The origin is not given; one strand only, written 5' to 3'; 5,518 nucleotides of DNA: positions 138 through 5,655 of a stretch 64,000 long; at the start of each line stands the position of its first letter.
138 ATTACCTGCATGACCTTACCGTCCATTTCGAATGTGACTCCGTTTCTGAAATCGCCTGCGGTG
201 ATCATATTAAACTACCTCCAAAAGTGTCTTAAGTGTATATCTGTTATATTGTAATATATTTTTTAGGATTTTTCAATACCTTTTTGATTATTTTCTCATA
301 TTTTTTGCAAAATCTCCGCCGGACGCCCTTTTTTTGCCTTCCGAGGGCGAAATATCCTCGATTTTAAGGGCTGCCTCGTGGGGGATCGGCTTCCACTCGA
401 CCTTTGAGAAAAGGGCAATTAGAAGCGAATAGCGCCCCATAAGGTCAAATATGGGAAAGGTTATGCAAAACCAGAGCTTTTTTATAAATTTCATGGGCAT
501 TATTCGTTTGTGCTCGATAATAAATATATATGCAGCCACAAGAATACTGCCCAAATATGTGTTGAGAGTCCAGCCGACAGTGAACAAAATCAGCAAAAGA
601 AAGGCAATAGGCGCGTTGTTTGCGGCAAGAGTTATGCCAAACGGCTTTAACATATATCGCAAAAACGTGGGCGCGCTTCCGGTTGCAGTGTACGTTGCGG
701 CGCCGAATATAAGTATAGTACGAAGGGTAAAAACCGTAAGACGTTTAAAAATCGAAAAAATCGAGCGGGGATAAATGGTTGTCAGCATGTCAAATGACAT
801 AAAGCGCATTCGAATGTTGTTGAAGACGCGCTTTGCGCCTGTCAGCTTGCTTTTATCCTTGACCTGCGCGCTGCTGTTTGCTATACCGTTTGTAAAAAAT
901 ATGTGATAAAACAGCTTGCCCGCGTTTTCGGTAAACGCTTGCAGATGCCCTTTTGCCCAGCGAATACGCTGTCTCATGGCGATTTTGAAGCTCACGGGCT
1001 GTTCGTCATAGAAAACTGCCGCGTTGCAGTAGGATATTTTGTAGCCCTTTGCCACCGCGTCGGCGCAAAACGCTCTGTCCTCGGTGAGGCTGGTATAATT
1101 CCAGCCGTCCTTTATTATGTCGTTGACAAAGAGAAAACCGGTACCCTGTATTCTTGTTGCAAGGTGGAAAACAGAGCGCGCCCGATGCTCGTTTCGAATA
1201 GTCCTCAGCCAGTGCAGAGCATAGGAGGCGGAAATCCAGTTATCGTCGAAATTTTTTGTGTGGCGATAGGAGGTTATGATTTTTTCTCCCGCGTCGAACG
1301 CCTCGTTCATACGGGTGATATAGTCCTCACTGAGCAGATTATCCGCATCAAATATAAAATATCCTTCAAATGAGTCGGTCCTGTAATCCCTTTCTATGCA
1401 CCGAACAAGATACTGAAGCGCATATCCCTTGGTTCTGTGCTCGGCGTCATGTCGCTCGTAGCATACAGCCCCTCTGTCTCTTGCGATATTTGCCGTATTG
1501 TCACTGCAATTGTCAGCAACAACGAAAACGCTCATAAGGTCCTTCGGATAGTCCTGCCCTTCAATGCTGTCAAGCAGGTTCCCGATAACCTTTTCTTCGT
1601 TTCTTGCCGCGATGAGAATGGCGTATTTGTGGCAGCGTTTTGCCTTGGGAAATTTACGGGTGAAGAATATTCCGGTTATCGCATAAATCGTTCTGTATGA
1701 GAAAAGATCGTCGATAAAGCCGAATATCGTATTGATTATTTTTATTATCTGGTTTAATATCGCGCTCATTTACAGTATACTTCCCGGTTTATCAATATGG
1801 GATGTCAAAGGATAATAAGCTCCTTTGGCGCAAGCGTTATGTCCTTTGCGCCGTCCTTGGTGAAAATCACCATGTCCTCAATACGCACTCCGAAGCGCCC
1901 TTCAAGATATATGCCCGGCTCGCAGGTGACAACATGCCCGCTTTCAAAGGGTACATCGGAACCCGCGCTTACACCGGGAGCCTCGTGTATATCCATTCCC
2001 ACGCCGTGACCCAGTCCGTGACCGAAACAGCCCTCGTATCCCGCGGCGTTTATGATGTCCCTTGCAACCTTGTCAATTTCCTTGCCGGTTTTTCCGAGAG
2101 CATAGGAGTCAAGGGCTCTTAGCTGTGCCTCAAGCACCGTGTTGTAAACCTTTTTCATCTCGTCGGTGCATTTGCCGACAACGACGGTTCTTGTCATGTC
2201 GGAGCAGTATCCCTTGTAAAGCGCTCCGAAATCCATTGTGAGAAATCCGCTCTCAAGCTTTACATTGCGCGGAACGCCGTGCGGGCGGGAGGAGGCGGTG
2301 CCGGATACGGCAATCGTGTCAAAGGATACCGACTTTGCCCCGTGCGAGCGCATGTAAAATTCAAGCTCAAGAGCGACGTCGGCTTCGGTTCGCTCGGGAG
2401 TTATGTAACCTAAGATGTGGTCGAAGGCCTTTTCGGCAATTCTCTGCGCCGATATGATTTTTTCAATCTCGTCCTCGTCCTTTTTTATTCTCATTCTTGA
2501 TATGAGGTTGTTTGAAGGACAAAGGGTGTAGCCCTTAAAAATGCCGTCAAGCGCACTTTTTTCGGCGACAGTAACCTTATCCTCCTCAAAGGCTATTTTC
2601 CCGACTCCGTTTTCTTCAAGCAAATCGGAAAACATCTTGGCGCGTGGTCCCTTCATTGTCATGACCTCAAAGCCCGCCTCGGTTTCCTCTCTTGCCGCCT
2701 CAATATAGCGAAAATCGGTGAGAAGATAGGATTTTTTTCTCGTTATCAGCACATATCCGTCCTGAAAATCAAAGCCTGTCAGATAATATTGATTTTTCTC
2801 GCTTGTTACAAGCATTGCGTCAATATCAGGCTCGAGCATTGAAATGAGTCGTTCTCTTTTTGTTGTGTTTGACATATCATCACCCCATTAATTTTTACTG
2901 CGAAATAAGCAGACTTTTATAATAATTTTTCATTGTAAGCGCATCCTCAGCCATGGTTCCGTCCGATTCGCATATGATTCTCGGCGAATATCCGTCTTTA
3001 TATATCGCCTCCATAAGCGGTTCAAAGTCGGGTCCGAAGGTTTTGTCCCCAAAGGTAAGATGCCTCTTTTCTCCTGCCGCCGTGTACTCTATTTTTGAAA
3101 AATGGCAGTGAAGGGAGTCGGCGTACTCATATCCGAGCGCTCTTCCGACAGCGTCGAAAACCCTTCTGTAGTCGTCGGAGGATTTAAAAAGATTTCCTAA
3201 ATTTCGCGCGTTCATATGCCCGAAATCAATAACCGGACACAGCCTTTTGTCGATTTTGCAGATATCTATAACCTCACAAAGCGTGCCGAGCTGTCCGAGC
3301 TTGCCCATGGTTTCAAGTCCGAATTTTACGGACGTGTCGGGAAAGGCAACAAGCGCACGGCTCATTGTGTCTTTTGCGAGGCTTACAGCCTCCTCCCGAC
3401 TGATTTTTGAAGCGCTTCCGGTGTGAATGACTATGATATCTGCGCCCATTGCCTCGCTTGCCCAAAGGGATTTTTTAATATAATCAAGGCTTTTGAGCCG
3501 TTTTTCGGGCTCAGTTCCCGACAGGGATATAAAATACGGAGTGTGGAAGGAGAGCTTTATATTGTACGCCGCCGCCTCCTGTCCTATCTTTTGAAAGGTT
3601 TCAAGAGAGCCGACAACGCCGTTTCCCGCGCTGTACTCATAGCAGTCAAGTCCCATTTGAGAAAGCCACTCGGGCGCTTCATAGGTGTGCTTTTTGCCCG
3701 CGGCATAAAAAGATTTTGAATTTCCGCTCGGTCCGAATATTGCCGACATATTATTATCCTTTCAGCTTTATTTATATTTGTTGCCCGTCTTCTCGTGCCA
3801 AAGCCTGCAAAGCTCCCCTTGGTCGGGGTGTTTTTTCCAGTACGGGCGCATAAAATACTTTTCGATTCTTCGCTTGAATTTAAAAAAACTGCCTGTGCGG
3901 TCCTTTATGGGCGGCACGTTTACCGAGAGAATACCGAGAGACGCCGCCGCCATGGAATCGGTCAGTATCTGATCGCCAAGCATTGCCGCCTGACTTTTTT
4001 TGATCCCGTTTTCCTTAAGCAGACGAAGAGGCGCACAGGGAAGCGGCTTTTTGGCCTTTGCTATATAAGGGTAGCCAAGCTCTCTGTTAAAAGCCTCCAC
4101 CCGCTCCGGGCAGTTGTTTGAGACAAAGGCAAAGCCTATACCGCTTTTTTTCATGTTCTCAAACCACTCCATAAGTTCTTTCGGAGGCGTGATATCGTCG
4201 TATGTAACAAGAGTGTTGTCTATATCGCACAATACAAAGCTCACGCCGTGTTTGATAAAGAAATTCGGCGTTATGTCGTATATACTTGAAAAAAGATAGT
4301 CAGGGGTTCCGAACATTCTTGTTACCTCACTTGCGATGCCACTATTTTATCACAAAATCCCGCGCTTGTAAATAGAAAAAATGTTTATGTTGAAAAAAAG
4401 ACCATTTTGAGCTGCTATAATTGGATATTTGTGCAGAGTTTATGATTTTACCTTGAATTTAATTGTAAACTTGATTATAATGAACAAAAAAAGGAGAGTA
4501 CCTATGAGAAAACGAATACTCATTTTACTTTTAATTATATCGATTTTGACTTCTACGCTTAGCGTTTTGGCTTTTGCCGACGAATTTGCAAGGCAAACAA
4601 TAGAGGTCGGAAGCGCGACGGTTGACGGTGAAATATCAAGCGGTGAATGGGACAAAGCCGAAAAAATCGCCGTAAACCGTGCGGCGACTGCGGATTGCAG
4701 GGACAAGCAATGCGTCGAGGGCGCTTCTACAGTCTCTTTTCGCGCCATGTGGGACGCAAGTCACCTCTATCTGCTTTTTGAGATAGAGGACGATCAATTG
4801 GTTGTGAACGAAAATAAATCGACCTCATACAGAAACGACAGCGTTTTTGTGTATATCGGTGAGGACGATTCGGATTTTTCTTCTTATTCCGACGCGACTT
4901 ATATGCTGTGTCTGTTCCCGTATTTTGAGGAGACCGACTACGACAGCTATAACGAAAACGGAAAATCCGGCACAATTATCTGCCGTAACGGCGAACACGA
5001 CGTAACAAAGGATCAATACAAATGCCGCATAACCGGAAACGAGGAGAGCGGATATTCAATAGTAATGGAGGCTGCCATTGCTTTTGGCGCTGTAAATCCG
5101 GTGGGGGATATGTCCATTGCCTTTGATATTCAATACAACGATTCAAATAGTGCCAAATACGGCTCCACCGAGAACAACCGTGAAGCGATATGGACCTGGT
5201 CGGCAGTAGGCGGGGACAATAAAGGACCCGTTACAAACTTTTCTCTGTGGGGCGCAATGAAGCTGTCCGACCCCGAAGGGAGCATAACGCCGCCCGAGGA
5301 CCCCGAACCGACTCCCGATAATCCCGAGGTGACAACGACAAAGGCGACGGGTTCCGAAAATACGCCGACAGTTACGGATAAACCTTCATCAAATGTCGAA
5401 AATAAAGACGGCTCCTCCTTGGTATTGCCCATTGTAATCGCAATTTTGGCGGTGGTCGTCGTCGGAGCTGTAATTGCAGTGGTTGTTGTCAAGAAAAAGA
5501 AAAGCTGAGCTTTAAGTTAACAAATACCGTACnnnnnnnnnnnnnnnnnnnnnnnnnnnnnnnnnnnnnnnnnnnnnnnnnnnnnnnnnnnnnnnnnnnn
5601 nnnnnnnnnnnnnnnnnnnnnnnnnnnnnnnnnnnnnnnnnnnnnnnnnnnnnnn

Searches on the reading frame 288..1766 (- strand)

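Call 80: search_protein_families(library=pfam, proteins=[window:288-1766:-], max_evalue=0.0001)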
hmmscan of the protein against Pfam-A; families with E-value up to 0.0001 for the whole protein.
window:288-1766:- (492 aa): 3 families
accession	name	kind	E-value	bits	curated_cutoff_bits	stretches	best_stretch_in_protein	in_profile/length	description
PF13641.12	Glyco_tranf_2_3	-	2.4e-20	74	27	1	47-273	2-230/230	Glycosyltransferase like family 2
PF13632.12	Glyco_trans_2_3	-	1.8e-12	48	27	1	138-395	4-178/198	Glycosyl transferase family group 2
PF00535.33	Glycos_transf_2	-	1.8e-10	41.5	23.3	1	50-220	2-166/168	Glycosyl transferase family 2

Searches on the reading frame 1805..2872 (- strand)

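Call 80: search_protein_families(library=pfam, proteins=[window:1805-2872:-], max_evalue=0.0001)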
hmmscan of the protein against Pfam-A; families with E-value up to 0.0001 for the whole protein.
window:1805-2872:- (355 aa): 2 families
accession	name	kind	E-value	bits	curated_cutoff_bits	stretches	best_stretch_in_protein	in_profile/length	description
PF00557.29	Peptidase_M24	-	2.6e-62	210.7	23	1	138-338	2-207/208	Metallopeptidase family M24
PF01321.24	Creatinase_N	-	3.1e-22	79.9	22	1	12-129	9-127/128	Creatinase/Prolidase N-terminal domain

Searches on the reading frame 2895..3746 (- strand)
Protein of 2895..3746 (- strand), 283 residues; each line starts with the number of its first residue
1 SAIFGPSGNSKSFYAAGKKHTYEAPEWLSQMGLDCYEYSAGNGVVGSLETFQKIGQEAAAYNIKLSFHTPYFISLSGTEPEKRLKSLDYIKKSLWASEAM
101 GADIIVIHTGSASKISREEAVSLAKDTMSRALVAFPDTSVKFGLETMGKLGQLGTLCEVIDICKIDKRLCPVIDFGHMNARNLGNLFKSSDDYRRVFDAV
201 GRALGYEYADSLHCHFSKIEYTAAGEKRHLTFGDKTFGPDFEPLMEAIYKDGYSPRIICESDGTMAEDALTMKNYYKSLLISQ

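Call 80: search_protein_families(library=pfam, proteins=[window:2895-3746:-], max_evalue=0.0001)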
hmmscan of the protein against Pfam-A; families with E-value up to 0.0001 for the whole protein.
window:2895-3746:- (283 aa): 1 family
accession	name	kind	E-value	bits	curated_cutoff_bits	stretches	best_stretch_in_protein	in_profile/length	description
PF01261.30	AP_endonuc_2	-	6.8e-27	95.2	31.1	1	26-262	2-230/249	Xylose isomerase-like TIM barrel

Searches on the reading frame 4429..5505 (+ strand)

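Call 80: search_protein_families(library=pfam, proteins=[window:4429-5505:+], max_evalue=0.0001)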
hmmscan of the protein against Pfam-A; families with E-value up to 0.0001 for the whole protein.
window:4429-5505:+ (359 aa): 1 family
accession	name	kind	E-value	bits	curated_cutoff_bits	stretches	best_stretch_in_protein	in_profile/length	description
PF06452.16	CBM9_1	-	8.6e-21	75.1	23.4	1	65-280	1-183/185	Carbohydrate family 9 binding domain-like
